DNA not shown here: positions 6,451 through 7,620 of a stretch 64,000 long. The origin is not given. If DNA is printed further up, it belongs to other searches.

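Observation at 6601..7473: CstII-like (GT42) sialyltransferase-family gene next to the NulO operon in a Bacteroidota genome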

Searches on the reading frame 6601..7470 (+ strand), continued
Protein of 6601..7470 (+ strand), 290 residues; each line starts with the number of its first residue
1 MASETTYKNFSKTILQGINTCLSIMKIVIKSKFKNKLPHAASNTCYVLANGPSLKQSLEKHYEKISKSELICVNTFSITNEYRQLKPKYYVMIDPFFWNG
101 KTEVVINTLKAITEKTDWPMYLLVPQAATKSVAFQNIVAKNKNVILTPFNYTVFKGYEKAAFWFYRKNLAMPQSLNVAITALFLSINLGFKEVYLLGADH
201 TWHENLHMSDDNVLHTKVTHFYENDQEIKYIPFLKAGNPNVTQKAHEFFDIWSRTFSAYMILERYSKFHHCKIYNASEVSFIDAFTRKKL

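Call 21: find_encoding_contigs(protein=P0096, flank=10000, max_places=2)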
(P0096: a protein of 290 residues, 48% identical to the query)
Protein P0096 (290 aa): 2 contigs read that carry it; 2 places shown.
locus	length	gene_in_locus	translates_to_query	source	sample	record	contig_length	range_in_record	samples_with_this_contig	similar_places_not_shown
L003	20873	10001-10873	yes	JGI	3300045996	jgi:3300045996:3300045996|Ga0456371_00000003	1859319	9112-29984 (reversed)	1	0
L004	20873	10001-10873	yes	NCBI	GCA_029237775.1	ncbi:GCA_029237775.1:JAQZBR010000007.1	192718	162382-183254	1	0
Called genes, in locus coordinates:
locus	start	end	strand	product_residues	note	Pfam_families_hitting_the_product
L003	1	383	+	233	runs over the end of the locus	-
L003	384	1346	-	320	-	PF00493:MCM (faint), PF20030:bpMoxR, PF00004:AAA (faint), PF07726:AAA_3, PF07728:AAA_5, PF17863:AAA_lid_2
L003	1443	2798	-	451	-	PF13623:SurA_N_2 (weak), PF13624:SurA_N_3, PF09312:SurA_N (weak), PF13145:Rotamase_2 (weak), PF00639:Rotamase, PF13616:Rotamase_3, PF00639:Rotamase (weak)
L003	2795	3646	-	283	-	-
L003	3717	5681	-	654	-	PF13616:Rotamase_3, PF00639:Rotamase, PF13145:Rotamase_2 (weak), PF00639:Rotamase, PF13145:Rotamase_2 (weak), PF13616:Rotamase_3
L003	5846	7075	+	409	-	-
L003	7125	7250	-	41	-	-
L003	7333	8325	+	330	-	PF14870:PSII_BNR, PF25852:DUF6242_C (faint), PF14870:PSII_BNR (weak), PF18962:Por_Secre_tail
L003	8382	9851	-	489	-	PF00478:IMPDH, PF00571:CBS, PF01070:FMN_dh, PF03060:NMO, PF04131:NanE (weak), PF01645:Glu_synthase (weak)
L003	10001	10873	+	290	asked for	PF01973:MptE-like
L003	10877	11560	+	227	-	PF00132:Hexapep, PF14602:Hexapep_2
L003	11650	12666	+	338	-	PF00106:adh_short (weak), PF01073:3Beta_HSD, PF01370:Epimerase, PF02719:Polysacc_synt_2, PF04321:RmlD_sub_bind, PF07993:NAD_binding_4, PF16363:GDP_Man_Dehyd, PF13460:NAD_binding_10, +2 more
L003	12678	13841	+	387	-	PF00155:Aminotran_1_2, PF01041:DegT_DnrJ_EryC1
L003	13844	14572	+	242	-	PF02348:CTP_transf_3, PF12804:NTP_transf_3 (weak)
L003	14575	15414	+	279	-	PF05721:PhyH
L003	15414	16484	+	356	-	PF01757:Acyl_transf_3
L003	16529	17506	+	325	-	-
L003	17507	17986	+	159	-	PF13302:Acetyltransf_3, PF00583:Acetyltransf_1, PF13673:Acetyltransf_10 (weak)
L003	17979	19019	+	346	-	PF03102:NeuB, PF08666:SAF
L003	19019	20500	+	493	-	PF01943:Polysacc_synt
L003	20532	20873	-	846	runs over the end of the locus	PF09586:YfhO (weak)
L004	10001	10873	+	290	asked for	PF01973:MptE-like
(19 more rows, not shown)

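Call 22: predict_structure(alignment_id=A1)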
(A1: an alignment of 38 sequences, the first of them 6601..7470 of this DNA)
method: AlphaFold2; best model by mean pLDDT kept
length: 290 residues; sequences in the alignment: 38
mean_pLDDT: 89.6   pTM: 0.86
mean pLDDT of the five models: 89.6, 89.0, 88.1, 86.9, 84.9
residues with pLDDT >= 90: 165; 70-90: 117; 50-70: 8; < 50: 0
segments of 3 or more residues with pLDDT < 50: none
pLDDT, mean of each block of 10 residues (from residue 1): 76 85 88 83 94 90 95 93 97 86 90 98 93 95 96 90 93 88 98 93 84 82 71 79 87 90 97 95 93
secondary structure, 60 per line:
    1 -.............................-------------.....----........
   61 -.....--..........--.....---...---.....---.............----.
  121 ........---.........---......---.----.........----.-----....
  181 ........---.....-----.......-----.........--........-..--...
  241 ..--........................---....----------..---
elements in order: H2-30 E44-48 H53-60 H62-66 E69-73 H74-78 H81-85 E89-91 H95-99 H103-115 E120-125 H132-140 E144-149 H158-166 H177-188 E192-196 H202-205 E206-208 E214-222 E225-232 E238-242 H245-268 E272-275

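Call 24: search_protein_representatives(alignment_id=A1)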
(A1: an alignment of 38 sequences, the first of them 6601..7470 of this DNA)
Query: 38 sequences, 290 profile positions. Proteins with E-value up to 0.001 (for the whole library): 3921; up to 1e-10: 1817; up to 1e-30: 914. The best 150 are listed.
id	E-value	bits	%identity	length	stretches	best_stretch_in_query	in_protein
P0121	9.4e-120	415.6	-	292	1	1-290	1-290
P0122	2.8e-101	354.9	-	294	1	3-289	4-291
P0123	1.4e-100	352.6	-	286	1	13-290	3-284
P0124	1.4e-99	349.3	-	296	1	9-288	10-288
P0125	6.5e-93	327.5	-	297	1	4-290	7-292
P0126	5.5e-92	324.4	-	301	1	5-288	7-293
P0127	1.5e-90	319.7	-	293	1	4-290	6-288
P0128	2.1e-90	319.3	-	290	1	8-290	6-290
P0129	1.7e-89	316.3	-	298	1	7-290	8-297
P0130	2.9e-88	312.2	-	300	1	5-288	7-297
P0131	3.8e-88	311.8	-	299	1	3-289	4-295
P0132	7.6e-87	307.6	-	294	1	3-289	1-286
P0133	2.4e-86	305.9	-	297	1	14-290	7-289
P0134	4.7e-86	305.0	-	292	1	3-288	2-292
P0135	1.3e-85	303.5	-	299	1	3-290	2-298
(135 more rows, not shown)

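Call 26: fold_search(model_id=the predicted structure, library=pdb)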
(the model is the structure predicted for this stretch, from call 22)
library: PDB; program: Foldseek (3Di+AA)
matches with E <= 10: 1323; with E <= 0.001: 5
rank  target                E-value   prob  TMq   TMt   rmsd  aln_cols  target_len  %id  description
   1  5mu5                  4.2e-06  1.00  0.51  0.26   7.1       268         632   15  Structure of MAf glycosyltransferase from Magnetospirillum magneticum AMB-1 (released 2017-11-15)
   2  8sd5_C                3.5e-04  1.00  0.31  0.40   8.7       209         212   14  Crystal structure of HPPK from Methanocaldococcus jannaschii (released 2024-07-03)
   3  5bo8_B                5.5e-04  1.00  0.38  0.39   9.6       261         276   14  Structure of human sialyltransferase ST8SiaIII (released 2015-07-15)
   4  8sd5_B                6.2e-04  1.00  0.34  0.43   8.2       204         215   14  Crystal structure of HPPK from Methanocaldococcus jannaschii (released 2024-07-03)
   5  5bo8_A                9.4e-04  1.00  0.37  0.39   9.5       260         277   14  Structure of human sialyltransferase ST8SiaIII (released 2015-07-15)
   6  8sbu_B                2.2e-03  1.00  0.34  0.19   8.7       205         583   14  Crystal structure of MBP fusion with HPPK from Methanocaldococcus jannaschii (released 2024-07-03)
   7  8sbu_A                2.6e-03  0.99  0.32  0.18   8.7       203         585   14  Crystal structure of MBP fusion with HPPK from Methanocaldococcus jannaschii (released 2024-07-03)
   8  8sd5_A                2.6e-03  0.98  0.29  0.37   9.2       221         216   12  Crystal structure of HPPK from Methanocaldococcus jannaschii (released 2024-07-03)
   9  5bo9_A                5.9e-03  0.99  0.38  0.39   8.8       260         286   14  Structure of human sialyltransferase ST8SiaIII in complex with CMP-3FNeu5Ac and Sia-6S-LacNAc (released 2015-07-15)
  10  9hmy                  7.9e-03  0.98  0.32  0.29   6.6       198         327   12  Structure of Mycobacterium tuberculosis SteA (Rv1697), a cell division regulator (released 2025-07-30)
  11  9hmz_D                8.3e-03  0.98  0.33  0.30   6.7       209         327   13  Structure of Corynebacterium glutamicum SteA, a cell division regulator (released 2025-07-30)
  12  4eue                  8.3e-03  0.47  0.22  0.18  15.1       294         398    6  Crystal structure of Clostridium acetobutulicum trans-2-enoyl-CoA reductase in complex with NADH (released 2012-11-28)
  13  9hmz_A                1.5e-02  0.96  0.32  0.29   7.5       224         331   13  Structure of Corynebacterium glutamicum SteA, a cell division regulator (released 2025-07-30)
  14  6ki9_B                1.6e-02  0.25  0.20  0.15  14.3       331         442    6  Apo structure of FabMG, novel types of Enoyl-acyl carrier protein reductase (released 2020-05-20)
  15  9hmz_G                2.1e-02  0.96  0.34  0.31   7.5       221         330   14  Structure of Corynebacterium glutamicum SteA, a cell division regulator (released 2025-07-30)
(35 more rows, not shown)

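Call 34: search_protein_families(library=pfam, alignment_id=A1, max_evalue=10)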
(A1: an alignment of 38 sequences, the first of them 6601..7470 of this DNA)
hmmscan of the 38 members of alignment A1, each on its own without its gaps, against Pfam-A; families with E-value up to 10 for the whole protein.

A. member 1, window:6601-7470:+ (290 aa): 1 family
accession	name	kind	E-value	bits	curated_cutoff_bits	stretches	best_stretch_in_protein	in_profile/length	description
PF01973.23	MptE-like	-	7.4e-12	45.8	34.6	1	30-203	19-169/171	6-hydroxymethylpterin diphosphokinase MptE-like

B. families by the number of members that match (of 38 scanned): 15 families
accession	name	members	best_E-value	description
PF01973.23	MptE-like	38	1.1e-12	6-hydroxymethylpterin diphosphokinase MptE-like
PF06002.17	CST-I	2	0.013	Alpha-2,3-sialyltransferase (CST-I)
PF00651.37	BTB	1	0.017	BTB/POZ domain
PF25501.1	DUF7914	1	0.044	Domain of unknown function (DUF7914)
PF22724.1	NCAB1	1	0.058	NACHT C-terminal Alpha/Beta 1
PF21350.2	Cas6_I-A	1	0.079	CRISPR-associated protein Cas6, N-terminal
PF19769.4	CPxCG_zf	1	0.083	CPxCG-related zinc finger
PF13708.11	DUF4942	1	0.095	Domain of unknown function (DUF4942)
PF16467.10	DUF5048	1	0.095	Domain of unknown function (DUF5048)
PF00605.23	IRF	1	0.1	Interferon regulatory factor transcription factor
PF00134.28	Cyclin_N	1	0.1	Cyclin, N-terminal domain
PF22715.1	SNaCT9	1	0.13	Short NACHT-associated C-Terminal domain, family 9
PF24246.1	SH3b_T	1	0.35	SH3b_T domain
PF08616.15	SPA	1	1.7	Stabilization of polarity axis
PF07198.17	DUF1410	1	4.3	Protein of unknown function (DUF1410)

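Call 38: find_encoding_contigs(protein=P0042, flank=10000, max_places=1)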
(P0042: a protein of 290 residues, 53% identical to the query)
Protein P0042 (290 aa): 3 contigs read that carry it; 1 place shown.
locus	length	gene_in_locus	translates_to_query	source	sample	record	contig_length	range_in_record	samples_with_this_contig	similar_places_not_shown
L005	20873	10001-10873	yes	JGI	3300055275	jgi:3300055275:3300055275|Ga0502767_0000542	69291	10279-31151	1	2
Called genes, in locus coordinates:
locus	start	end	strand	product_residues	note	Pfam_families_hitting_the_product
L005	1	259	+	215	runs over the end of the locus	PF14371:DUF4412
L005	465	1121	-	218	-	PF00912:Transgly (weak)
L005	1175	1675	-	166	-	PF08570:DUF1761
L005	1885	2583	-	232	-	PF03104:DNA_pol_B_exo1 (weak), PF10108:DNA_pol_B_exo2, PF13482:RNase_H_2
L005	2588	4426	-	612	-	PF13687:DUF4153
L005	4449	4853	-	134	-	-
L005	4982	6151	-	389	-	PF00144:Beta-lactamase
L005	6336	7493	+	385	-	PF00155:Aminotran_1_2, PF01053:Cys_Met_Meta_PP (weak), PF00266:Aminotran_5 (weak), PF01041:DegT_DnrJ_EryC1 (weak)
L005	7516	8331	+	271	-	PF00795:CN_hydrolase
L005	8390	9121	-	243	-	PF05050:Methyltransf_21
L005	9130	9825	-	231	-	-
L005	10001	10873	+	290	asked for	PF01973:MptE-like (faint)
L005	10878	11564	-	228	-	PF02348:CTP_transf_3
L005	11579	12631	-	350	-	PF00483:NTP_transferase, PF12804:NTP_transf_3 (weak)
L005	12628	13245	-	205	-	PF17836:PglD_N, PF25084:LbH_EIF2B (weak), PF25087:GMPPB_C (faint), PF00132:Hexapep, PF14602:Hexapep_2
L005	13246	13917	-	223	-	PF02585:PIG-L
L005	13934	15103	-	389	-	PF02350:Epimerase_2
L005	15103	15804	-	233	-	PF05711:TylF, PF13578:Methyltransf_24 (weak)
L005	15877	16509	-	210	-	PF00702:Hydrolase, PF13419:HAD_2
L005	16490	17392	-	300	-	PF21360:PylC-like_N (weak), PF02655:ATP-grasp_3, PF15632:ATPgrasp_Ter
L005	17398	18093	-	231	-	PF01209:Ubie_methyltran, PF13489:Methyltransf_23, PF03848:TehB, PF02353:CMAS (weak), PF13847:Methyltransf_31, PF08241:Methyltransf_11, PF08242:Methyltransf_12, PF13649:Methyltransf_25, +1 more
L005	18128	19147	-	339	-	PF03102:NeuB, PF08666:SAF (weak)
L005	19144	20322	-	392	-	PF01041:DegT_DnrJ_EryC1, PF01212:Beta_elim_lyase (weak)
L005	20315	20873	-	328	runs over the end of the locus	PF01073:3Beta_HSD, PF01370:Epimerase, PF02719:Polysacc_synt_2, PF04321:RmlD_sub_bind, PF05368:NmrA, PF07993:NAD_binding_4, PF13460:NAD_binding_10, PF16363:GDP_Man_Dehyd, +1 more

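Call 39: find_encoding_contigs(protein=P0115, flank=10000, max_places=1)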
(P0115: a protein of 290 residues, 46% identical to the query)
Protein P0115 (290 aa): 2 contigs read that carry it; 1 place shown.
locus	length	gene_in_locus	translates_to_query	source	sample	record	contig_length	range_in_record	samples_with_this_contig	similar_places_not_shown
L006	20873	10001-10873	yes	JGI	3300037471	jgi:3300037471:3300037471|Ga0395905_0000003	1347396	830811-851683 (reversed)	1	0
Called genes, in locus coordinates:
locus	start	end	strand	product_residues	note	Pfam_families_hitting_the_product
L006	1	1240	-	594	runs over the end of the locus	PF03102:NeuB, PF02348:CTP_transf_3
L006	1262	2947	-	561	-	PF19510:DUF6044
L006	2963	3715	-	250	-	PF00891:Methyltransf_2 (weak), PF13489:Methyltransf_23, PF03848:TehB (weak), PF05175:MTS, PF13847:Methyltransf_31, PF08241:Methyltransf_11, PF08242:Methyltransf_12, PF13649:Methyltransf_25, +1 more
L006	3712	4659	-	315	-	PF00535:Glycos_transf_2, PF13641:Glyco_tranf_2_3 (weak)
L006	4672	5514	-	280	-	PF05721:PhyH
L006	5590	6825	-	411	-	PF14870:PSII_BNR, PF15902:Sortilin-Vps10 (faint), PF14870:PSII_BNR, PF18962:Por_Secre_tail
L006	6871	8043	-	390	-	PF00155:Aminotran_1_2, PF01041:DegT_DnrJ_EryC1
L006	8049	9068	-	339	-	PF00106:adh_short (weak), PF01073:3Beta_HSD, PF01370:Epimerase, PF02719:Polysacc_synt_2, PF04321:RmlD_sub_bind, PF07993:NAD_binding_4, PF16363:GDP_Man_Dehyd, PF13460:NAD_binding_10, +2 more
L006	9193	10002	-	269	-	PF00132:Hexapep, PF14602:Hexapep_2 (weak)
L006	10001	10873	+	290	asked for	PF01973:MptE-like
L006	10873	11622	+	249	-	PF00535:Glycos_transf_2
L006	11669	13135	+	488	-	PF01943:Polysacc_synt (weak), PF13440:Polysacc_synt_3 (weak)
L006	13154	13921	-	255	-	PF21033:RMD1-3, PF14559:TPR_19 (faint), PF13431:TPR_17 (faint), PF13414:TPR_11 (weak)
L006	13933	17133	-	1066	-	PF01433:Peptidase_M1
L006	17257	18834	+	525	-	PF18962:Por_Secre_tail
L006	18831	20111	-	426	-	PF00817:IMS, PF11799:IMS_C (weak)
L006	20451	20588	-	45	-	-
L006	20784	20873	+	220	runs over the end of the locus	PF00717:Peptidase_S24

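Call 40: find_encoding_contigs(protein=P0086, flank=10000, max_places=1)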
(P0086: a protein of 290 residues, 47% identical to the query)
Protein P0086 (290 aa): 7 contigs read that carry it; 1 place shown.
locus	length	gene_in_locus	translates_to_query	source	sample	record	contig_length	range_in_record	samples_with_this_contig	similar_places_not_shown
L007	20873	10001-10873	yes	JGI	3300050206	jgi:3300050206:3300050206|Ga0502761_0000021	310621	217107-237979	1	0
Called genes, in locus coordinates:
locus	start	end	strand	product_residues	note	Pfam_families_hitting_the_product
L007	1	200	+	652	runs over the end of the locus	PF00535:Glycos_transf_2, PF10111:Glyco_tranf_2_2 (faint), PF13641:Glyco_tranf_2_3, PF13632:Glyco_trans_2_3 (weak)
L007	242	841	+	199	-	-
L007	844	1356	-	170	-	PF00929:RNase_T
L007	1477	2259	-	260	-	PF01381:HTH_3, PF12844:HTH_19, PF13560:HTH_31 (weak), PF00717:Peptidase_S24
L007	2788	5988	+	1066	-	PF01433:Peptidase_M1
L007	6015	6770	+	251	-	PF13431:TPR_17 (faint), PF00515:TPR_1 (faint), PF07719:TPR_2 (faint), PF21033:RMD1-3, PF13432:TPR_16 (faint), PF13414:TPR_11 (weak), PF14559:TPR_19 (weak)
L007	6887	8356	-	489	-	-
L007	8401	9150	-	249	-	PF00535:Glycos_transf_2, PF10111:Glyco_tranf_2_2 (weak), PF13641:Glyco_tranf_2_3 (faint)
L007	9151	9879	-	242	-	PF05050:Methyltransf_21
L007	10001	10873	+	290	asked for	PF01973:MptE-like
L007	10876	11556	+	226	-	PF00132:Hexapep, PF14602:Hexapep_2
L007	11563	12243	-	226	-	PF02348:CTP_transf_3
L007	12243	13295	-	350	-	PF00483:NTP_transferase, PF12804:NTP_transf_3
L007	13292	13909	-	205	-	PF17836:PglD_N, PF25084:LbH_EIF2B (weak), PF25087:GMPPB_C (faint), PF00132:Hexapep, PF14602:Hexapep_2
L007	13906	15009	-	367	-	PF02350:Epimerase_2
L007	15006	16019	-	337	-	PF03102:NeuB, PF08666:SAF (weak)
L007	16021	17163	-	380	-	PF01041:DegT_DnrJ_EryC1, PF01212:Beta_elim_lyase (faint)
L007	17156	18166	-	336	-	PF00106:adh_short, PF04321:RmlD_sub_bind, PF05368:NmrA, PF01073:3Beta_HSD, PF01370:Epimerase, PF02719:Polysacc_synt_2, PF07993:NAD_binding_4, PF13460:NAD_binding_10, +1 more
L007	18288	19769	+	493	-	PF01943:Polysacc_synt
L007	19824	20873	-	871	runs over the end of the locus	PF09586:YfhO (weak)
